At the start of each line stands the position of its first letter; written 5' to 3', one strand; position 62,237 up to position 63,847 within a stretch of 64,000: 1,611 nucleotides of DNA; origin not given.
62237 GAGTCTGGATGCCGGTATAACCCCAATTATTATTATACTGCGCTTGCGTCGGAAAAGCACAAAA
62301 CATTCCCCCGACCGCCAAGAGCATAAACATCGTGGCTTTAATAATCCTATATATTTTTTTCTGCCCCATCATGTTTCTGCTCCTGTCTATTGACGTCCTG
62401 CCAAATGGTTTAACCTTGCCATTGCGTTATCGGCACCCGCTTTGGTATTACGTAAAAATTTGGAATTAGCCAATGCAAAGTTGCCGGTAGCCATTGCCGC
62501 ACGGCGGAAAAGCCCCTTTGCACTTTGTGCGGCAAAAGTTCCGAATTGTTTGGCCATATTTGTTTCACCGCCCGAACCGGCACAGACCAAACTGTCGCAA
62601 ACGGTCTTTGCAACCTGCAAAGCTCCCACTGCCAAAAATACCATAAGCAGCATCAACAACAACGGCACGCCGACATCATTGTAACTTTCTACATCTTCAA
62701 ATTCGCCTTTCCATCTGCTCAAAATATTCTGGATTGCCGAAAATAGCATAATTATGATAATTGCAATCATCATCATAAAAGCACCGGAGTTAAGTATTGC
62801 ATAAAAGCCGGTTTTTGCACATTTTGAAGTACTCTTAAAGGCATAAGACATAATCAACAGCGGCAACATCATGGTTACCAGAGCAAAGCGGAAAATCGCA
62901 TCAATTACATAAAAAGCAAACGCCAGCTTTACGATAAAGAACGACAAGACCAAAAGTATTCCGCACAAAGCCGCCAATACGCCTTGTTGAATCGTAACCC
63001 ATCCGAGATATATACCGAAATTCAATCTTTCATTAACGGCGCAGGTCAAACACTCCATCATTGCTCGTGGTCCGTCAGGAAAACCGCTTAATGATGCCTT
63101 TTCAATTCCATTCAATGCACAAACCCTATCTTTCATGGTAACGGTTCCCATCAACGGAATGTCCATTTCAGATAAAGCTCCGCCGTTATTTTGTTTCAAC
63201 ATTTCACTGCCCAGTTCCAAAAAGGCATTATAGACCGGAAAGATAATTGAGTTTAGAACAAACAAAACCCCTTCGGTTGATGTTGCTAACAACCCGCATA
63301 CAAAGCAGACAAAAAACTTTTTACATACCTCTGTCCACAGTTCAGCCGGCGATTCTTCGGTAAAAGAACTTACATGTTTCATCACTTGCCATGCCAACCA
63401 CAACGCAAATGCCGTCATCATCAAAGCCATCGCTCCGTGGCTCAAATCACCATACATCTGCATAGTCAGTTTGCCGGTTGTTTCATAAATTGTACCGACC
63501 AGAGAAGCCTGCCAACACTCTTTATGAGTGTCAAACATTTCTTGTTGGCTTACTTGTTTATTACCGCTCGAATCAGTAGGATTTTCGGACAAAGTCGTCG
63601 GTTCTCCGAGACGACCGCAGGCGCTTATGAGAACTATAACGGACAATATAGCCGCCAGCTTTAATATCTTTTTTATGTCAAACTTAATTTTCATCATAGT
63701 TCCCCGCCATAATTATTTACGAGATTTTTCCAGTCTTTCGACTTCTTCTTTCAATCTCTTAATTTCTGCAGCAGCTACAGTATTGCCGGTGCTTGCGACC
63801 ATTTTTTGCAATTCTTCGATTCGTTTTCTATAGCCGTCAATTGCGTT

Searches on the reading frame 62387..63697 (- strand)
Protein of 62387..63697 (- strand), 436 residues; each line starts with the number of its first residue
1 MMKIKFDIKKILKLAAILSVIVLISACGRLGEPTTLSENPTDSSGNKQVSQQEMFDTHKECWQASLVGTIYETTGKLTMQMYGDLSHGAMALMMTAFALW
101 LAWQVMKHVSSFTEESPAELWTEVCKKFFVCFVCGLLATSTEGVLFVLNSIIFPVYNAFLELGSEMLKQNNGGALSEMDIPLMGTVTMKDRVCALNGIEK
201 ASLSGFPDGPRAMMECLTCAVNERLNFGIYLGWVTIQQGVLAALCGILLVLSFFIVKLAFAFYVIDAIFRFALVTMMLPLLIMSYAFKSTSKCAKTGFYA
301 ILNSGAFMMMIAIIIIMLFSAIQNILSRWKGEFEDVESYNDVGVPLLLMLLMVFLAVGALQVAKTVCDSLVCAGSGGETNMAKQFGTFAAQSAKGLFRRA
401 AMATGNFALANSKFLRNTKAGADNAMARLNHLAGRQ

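Call 47: search_protein_families(library=pfam, proteins=[window:62387-63697:-], max_evalue=0.00001)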
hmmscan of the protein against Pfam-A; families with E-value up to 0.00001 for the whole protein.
window:62387-63697:- (436 aa): 1 family
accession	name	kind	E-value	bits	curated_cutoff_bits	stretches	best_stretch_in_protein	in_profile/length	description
PF04610.19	TrbL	-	9.4e-06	26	25.9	1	238-356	96-212/215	TrbL/VirB6 plasmid conjugal transfer protein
